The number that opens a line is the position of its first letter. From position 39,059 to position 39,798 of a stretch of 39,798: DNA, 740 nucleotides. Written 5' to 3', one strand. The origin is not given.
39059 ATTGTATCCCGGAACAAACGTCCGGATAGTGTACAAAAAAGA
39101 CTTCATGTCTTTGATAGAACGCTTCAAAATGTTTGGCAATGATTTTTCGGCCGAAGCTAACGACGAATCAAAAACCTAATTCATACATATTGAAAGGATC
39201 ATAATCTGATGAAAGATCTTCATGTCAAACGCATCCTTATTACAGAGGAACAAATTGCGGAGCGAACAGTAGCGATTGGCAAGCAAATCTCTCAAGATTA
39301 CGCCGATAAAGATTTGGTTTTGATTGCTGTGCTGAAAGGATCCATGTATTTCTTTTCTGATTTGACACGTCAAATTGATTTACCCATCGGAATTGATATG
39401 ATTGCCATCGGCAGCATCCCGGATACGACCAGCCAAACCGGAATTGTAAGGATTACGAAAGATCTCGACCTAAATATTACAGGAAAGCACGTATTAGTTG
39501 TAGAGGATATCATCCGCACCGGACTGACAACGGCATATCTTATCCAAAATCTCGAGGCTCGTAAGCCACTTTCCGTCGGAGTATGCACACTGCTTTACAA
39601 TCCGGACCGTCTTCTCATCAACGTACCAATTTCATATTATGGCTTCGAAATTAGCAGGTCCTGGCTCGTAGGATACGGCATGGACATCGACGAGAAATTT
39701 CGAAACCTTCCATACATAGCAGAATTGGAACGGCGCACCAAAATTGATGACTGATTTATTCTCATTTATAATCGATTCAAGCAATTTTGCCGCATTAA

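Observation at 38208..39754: Cytidylate-kinase-like protein fused to a DUF559/Vsr-like nuclease-fold domain, co-oriented with a second HPRT paralog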

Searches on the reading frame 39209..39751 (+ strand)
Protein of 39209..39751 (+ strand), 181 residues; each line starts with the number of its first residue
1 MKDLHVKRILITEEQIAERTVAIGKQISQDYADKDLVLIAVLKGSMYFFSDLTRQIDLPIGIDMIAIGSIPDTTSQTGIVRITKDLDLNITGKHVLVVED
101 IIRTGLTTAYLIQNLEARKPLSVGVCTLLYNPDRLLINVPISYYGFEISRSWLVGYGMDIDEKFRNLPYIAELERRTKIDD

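Call 3: search_protein_families(library=pfam, proteins=[window:39209-39751:+], max_evalue=1)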
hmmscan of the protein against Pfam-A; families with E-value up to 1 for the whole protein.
window:39209-39751:+ (181 aa): 1 family
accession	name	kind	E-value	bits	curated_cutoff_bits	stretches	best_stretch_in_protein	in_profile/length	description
PF00156.33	Pribosyltran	-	2.1e-19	69.8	26.3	1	23-159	18-156/158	Phosphoribosyl transferase domain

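Call 4: search_protein_families(library=ncbifam, proteins=[window:39209-39751:+], max_evalue=1)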
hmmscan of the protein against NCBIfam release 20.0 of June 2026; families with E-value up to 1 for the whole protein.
window:39209-39751:+ (181 aa): 16 families
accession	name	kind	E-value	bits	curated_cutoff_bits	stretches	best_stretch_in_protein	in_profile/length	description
TIGR01203.1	HGPRTase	equivalog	2e-50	170.8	150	1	9-173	1-166/167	hypoxanthine phosphoribosyltransferase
NF006605.0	PRK09162.1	equivalog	1.2e-21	76.9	181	1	9-173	16-180/183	hypoxanthine-guanine phosphoribosyltransferase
NF006613.0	PRK09177.1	equivalog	0.00015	21.3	138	1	5-112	6-106/159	xanthine phosphoribosyltransferase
TIGR01091.1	upp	equivalog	0.00021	21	208.35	1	23-133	57-163/207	uracil phosphoribosyltransferase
NF003548.0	PRK05205.1-4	equivalog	0.00037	20.4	218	1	36-134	33-133/173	bifunctional pyr operon transcriptional regulator/uracil phosphoribosyltransferase PyrR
NF003545.0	PRK05205.1-1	equivalog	0.00039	19.9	140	1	25-128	19-126/171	bifunctional pyr operon transcriptional regulator/uracil phosphoribosyltransferase PyrR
NF002095.0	PRK00934.1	equivalog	0.00098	18.3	296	1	84-116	197-229/287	ribose-phosphate diphosphokinase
NF001097.0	PRK00129.1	equivalog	0.0011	18.8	114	1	23-131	59-163/209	uracil phosphoribosyltransferase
NF006328.0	PRK08558.1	equivalog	0.0014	18.3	184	1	91-129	175-213/238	adenine phosphoribosyltransferase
NF003546.0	PRK05205.1-2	equivalog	0.0016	18.1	268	1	8-134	4-138/175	bifunctional pyr operon transcriptional regulator/uracil phosphoribosyltransferase PyrR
TIGR01251.1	ribP_PPkin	subfamily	0.0016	17.4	113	1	27-126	153-244/309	ribose-phosphate diphosphokinase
TIGR01367.1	pyrE_Therm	equivalog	0.0074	15.9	150.25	1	91-131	104-144/187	orotate phosphoribosyltransferase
NF002620.0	PRK02277.1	subfamily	0.03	14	115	1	89-126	138-175/201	orotate phosphoribosyltransferase-like protein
NF003549.0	PRK05205.1-5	equivalog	0.064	12.7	138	1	8-109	6-116/182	bifunctional pyr operon transcriptional regulator/uracil phosphoribosyltransferase PyrR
NF005299.0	PRK06827.1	subfamily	0.076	11.7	327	1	86-126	259-299/383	phosphoribosylpyrophosphate synthetase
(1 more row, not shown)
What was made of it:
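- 39209..39754 (+): HPRT-family partner (181 aa). The PRPP, PPi and Mg residues are kept (K68, G69, E133, D134, T138, G139, T141, D193, R199, human numbering). The catalytic Asp137 is Arg, Lys165 is Asn, Arg169 is Leu, Phe186 is Trp and Tyr104 is Ile. TIGR01203 at 170.8 bits (call 4).
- On Hypoxanthine(-guanine) phosphoribosyltransferase: 170.8 bits against 150 (call 4).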

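Call 24: search_protein_families(library=padloc, proteins=[window:39209-39751:+], max_evalue=1)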
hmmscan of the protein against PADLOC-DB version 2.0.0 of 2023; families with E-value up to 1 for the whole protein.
window:39209-39751:+ (181 aa): 0 families

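Call 25: search_protein_families(library=phrogs, proteins=[window:39209-39751:+], max_evalue=1)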
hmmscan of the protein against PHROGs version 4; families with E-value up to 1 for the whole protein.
window:39209-39751:+ (181 aa): 2 families
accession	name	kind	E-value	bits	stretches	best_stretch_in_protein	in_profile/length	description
phrog_31752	-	head and packaging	0.031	15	1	14-94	36-113/171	virion structural protein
phrog_16932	-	unknown function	0.27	11.1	1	77-126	338-386/480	-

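Call 32: search_solved_structures(query=window:39209-39751:+, max_evalue=0.000001, show_alignments=2)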
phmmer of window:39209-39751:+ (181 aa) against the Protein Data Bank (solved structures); distinct sequences matched with E-value up to 0.000001: 55.
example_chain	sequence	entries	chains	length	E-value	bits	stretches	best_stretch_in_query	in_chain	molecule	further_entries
1r3u_A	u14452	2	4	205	1.5e-50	174.6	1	6-174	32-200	Hypoxanthine-guanine phosphoribosyltransferase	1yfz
2geb_A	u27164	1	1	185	1.6e-50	174.5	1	6-174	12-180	Hypoxanthine-guanine phosphoribosyltransferase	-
4rht_A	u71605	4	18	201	5.4e-46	159.8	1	6-176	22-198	Hypoxanthine-guanine phosphoribosyltransferase Hpt | Hypoxanthine-guanine phosphoribosyltransferase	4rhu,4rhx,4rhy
5knp_A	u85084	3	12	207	6e-46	159.6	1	6-176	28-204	Hypoxanthine-guanine phosphoribosyltransferase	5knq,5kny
4pfq_A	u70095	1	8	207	9.2e-46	159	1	6-176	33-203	Hypoxanthine phosphoribosyltransferase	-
3o7m_A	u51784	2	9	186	4.9e-43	150.1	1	3-173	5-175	Hypoxanthine phosphoribosyltransferase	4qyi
3acb_A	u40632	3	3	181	5.5e-40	140.2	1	10-173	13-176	Hypoxanthine-guanine phosphoribosyltransferase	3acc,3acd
6d9q_A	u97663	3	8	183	4.3e-39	137.3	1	4-174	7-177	Hypoxanthine phosphoribosyltransferase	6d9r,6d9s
3h83_A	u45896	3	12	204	6.3e-39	136.8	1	4-174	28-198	Hypoxanthine phosphoribosyltransferase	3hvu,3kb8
1hgx_A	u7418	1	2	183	4e-38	134.2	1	6-174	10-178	HYPOXANTHINE-GUANINE-XANTHINE PHOSPHORIBOSYLTRANSFERASE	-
5knr_A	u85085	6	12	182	2.4e-37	131.6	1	5-172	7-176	Hypoxanthine-guanine phosphoribosyltransferase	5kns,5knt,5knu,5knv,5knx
8cag_A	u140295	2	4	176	3.4e-37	131.1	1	5-172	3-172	Hypoxanthine phosphoribosyltransferase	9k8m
3ohp_A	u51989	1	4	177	3.6e-37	131.1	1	5-172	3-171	Hypoxanthine phosphoribosyltransferase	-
1g9s_A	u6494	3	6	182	6.3e-37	130.3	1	5-172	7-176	HYPOXANTHINE PHOSPHORIBOSYLTRANSFERASE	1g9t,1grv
4qri_A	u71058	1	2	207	9.1e-37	129.7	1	12-174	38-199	Hypoxanthine-guanine-xanthine phosphoribosyltransferase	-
2jbh_A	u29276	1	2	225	5.1e-18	68.7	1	8-174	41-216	PHOSPHORIBOSYLTRANSFERASE DOMAIN-CONTAINING PROTEIN 1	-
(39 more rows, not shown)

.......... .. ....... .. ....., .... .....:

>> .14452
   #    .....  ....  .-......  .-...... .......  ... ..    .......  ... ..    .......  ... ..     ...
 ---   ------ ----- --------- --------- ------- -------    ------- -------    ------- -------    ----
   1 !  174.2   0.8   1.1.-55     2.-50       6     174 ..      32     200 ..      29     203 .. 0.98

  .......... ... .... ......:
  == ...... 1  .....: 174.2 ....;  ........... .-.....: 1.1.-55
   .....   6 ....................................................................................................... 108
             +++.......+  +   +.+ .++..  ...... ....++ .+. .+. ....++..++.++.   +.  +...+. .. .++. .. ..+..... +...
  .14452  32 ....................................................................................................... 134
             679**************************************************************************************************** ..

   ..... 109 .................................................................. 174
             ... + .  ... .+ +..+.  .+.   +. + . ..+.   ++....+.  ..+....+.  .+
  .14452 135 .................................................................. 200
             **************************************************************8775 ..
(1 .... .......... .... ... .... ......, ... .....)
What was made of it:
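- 39209..39754 (+): Alignment to solved HGPRT 1r3u/2geb at E 1.5e-50 shows EDIIDSG becoming EDIIRTG and LDKPER becoming LYNPDR (call 32).
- On Hypoxanthine(-guanine) phosphoribosyltransferase: E 1.5e-50 to solved HGPRT 1r3u (call 32).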
